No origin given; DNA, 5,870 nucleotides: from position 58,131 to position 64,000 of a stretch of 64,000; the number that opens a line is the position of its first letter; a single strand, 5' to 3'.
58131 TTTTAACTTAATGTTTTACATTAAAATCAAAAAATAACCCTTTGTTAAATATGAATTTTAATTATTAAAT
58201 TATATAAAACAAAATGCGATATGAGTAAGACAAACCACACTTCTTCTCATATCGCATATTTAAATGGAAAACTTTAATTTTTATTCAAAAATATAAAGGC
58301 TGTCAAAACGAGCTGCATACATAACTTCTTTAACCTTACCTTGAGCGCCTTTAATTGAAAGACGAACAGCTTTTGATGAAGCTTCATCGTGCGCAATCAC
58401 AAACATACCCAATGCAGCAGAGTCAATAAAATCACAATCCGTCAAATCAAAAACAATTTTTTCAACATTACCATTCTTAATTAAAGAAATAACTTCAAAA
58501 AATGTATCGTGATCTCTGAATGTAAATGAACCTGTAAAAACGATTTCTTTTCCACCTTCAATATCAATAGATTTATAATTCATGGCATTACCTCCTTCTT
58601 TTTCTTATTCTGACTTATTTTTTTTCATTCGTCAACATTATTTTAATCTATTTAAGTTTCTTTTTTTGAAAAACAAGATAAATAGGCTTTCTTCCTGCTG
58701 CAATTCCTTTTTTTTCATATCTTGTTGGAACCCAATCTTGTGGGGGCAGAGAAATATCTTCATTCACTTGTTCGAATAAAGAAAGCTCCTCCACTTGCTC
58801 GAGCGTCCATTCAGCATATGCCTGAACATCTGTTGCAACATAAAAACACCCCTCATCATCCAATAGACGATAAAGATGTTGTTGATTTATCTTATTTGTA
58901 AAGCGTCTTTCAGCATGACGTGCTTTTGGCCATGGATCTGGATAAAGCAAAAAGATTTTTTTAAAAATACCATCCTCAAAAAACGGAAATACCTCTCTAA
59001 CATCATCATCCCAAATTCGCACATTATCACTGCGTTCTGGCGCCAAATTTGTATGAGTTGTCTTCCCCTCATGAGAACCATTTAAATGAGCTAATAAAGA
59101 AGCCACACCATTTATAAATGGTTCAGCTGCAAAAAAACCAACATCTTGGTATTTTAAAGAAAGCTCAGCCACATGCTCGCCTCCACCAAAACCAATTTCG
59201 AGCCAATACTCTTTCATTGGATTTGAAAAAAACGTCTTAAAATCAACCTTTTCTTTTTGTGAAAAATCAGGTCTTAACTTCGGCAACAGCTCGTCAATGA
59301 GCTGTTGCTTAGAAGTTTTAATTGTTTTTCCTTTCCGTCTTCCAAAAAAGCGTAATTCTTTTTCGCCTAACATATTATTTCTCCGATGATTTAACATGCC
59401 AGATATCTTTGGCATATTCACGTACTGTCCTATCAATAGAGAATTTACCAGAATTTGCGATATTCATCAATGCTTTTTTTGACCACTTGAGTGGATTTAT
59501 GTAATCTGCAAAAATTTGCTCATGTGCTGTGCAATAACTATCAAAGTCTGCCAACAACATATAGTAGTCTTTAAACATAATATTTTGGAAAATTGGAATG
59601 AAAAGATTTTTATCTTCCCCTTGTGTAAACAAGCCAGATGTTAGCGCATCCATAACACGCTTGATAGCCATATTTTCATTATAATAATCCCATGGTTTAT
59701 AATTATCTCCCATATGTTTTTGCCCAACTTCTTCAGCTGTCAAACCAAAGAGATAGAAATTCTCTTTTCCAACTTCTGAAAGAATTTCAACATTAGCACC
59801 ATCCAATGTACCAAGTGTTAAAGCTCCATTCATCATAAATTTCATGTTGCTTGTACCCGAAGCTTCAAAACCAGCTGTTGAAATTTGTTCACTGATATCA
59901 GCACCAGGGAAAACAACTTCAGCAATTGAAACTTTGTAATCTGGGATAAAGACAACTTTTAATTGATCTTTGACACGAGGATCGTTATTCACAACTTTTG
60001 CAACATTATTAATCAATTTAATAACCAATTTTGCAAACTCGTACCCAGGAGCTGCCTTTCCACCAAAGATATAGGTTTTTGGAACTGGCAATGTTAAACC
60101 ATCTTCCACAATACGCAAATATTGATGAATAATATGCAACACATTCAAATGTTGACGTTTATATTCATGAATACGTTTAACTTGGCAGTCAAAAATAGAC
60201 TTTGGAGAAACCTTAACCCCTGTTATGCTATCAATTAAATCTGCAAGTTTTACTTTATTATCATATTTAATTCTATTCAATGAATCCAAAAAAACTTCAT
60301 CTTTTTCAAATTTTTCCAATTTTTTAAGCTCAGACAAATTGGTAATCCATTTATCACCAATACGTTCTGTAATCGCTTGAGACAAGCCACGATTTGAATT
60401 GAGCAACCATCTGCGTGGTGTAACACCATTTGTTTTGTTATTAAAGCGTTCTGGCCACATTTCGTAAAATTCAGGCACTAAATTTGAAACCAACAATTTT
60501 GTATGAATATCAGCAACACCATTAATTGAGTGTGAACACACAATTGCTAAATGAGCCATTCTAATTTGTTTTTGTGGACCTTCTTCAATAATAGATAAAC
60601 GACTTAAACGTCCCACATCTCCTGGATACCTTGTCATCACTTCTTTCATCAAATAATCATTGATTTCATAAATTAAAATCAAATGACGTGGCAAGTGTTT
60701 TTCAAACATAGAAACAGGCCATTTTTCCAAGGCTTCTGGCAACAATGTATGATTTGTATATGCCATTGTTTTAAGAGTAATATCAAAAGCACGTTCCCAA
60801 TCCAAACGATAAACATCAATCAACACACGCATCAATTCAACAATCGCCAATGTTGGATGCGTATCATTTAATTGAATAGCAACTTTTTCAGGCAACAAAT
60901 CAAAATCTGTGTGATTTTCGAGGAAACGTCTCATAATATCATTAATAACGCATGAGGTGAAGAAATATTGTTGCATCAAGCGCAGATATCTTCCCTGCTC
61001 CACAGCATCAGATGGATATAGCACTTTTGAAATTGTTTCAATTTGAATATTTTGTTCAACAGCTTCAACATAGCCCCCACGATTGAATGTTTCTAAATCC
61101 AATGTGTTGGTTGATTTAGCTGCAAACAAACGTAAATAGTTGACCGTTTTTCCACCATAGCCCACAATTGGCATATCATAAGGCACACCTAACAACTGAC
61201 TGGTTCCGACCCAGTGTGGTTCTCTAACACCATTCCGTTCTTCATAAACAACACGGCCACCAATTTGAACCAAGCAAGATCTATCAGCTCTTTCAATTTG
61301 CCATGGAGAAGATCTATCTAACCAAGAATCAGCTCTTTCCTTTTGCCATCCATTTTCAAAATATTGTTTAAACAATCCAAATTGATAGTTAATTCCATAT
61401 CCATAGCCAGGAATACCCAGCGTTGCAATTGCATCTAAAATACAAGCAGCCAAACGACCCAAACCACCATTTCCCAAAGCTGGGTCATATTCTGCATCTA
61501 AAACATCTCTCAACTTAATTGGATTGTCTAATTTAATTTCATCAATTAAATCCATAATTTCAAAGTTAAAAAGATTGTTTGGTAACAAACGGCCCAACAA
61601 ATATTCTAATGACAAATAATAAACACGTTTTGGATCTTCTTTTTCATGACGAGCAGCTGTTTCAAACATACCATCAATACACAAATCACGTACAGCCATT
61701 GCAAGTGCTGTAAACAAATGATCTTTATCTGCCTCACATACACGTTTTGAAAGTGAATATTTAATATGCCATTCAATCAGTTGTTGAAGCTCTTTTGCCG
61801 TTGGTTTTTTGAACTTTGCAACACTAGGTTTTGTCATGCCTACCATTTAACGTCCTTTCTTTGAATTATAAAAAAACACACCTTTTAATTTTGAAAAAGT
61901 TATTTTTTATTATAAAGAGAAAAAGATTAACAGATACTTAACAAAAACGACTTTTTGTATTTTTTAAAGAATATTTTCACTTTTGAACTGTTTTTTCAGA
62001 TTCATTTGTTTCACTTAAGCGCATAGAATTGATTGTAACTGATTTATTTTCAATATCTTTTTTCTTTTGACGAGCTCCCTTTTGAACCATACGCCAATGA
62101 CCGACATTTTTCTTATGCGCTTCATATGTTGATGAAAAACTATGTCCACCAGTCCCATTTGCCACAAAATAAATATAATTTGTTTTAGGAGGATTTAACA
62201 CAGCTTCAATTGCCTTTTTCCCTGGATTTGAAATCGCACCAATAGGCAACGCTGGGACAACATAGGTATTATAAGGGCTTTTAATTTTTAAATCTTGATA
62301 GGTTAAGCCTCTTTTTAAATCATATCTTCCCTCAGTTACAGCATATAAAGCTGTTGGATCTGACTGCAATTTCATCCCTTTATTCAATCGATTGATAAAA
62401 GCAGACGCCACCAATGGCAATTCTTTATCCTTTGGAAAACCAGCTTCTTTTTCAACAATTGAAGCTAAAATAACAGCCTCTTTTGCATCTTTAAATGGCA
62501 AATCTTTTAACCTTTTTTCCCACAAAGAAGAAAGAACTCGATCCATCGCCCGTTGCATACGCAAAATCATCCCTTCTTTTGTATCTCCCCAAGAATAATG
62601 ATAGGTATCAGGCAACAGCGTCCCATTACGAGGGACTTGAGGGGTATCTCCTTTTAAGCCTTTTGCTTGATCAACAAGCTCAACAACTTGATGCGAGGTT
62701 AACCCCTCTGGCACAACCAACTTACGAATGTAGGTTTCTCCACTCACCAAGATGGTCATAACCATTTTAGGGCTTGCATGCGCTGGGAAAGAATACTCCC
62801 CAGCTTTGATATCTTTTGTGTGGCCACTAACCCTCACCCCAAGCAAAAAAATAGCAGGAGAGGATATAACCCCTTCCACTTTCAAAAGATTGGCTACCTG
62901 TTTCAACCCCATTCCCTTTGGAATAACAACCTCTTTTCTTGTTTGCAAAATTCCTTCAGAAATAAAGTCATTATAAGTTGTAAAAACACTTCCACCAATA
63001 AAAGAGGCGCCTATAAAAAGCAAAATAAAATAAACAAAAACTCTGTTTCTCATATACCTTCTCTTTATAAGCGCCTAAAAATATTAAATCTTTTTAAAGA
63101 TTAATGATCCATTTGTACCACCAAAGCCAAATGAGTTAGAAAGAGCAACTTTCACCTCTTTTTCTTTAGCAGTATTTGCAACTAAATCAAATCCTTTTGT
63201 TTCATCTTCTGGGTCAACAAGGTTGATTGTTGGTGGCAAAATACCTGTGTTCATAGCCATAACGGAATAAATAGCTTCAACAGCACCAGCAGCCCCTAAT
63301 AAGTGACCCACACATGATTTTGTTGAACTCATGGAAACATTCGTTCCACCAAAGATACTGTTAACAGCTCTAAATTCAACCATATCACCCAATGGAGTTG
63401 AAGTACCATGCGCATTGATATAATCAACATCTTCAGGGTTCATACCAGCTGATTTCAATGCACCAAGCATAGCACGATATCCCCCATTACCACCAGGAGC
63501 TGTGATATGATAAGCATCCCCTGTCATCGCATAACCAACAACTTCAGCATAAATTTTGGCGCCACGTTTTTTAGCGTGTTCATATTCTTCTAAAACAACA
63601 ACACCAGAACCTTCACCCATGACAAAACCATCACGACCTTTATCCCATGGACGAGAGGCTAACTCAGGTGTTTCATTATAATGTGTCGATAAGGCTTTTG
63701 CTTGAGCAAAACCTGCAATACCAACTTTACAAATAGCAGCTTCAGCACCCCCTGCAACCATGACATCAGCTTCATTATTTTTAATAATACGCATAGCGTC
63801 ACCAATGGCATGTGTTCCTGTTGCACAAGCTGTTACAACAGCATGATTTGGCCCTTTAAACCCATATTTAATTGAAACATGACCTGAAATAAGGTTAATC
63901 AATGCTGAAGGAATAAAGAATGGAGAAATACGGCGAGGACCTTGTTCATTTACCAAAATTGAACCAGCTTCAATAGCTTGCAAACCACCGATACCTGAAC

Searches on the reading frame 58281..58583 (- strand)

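Call 26: search_protein_families(library=pfam, proteins=[window:58281-58583:-], max_evalue=0.1)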
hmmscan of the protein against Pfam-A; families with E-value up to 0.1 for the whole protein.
window:58281-58583:- (100 aa): 2 families
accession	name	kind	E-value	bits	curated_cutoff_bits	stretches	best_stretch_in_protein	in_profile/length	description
PF01740.26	STAS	-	1.5e-10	41.2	22.6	1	17-95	16-95/106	STAS domain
PF13466.11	STAS_2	-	4.9e-07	30.3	29.2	1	15-93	2-79/80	STAS domain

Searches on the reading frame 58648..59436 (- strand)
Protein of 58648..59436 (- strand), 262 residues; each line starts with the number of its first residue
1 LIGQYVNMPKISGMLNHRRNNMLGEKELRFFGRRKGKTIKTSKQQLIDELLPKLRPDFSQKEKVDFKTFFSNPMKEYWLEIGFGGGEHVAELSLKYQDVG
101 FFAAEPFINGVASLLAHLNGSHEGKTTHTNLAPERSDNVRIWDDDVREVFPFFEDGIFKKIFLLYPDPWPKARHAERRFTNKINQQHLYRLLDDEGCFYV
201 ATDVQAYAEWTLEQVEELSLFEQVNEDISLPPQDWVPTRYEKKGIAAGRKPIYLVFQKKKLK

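Call 25: search_protein_families(library=pfam, proteins=[window:58648-59436:-], max_evalue=0.00001)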
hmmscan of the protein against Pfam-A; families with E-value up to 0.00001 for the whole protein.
window:58648-59436:- (262 aa): 1 family
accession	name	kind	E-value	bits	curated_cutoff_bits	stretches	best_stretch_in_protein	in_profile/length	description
PF02390.23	Methyltransf_4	-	1.6e-30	106.2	24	1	78-250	5-169/173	Putative methyltransferase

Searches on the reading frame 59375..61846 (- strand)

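Call 78: search_protein_families(library=pfam, proteins=[window:59375-61846:-], max_evalue=0.00001)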
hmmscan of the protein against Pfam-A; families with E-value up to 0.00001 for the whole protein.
window:59375-61846:- (823 aa): 1 family
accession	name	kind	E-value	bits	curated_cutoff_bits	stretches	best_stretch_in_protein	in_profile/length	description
PF00343.26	Phosphorylase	-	0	1043.3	27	1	110-818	6-713/713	Carbohydrate phosphorylase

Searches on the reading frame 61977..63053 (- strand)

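Call 25: search_protein_families(library=pfam, proteins=[window:61977-63053:-], max_evalue=0.00001)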
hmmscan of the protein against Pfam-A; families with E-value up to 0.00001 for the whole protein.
window:61977-63053:- (358 aa): 1 family
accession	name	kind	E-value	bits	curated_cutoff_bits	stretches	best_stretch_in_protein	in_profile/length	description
PF02618.21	YceG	-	3.2e-80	270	32.4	1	42-317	1-273/275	YceG-like family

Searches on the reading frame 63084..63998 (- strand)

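Call 25: search_protein_families(library=pfam, proteins=[window:63084-63998:-], max_evalue=0.00001)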
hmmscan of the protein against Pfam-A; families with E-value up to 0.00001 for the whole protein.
window:63084-63998:- (304 aa): 2 families
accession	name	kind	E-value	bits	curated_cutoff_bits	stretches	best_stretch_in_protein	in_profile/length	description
PF02801.28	Ketoacyl-synt_C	-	6e-38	129.9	20.8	1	150-260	1-118/119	Beta-ketoacyl synthase, C-terminal domain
PF00109.32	ketoacyl-synt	-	6.4e-37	128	20.8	1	13-142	131-252/252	Beta-ketoacyl synthase, N-terminal domain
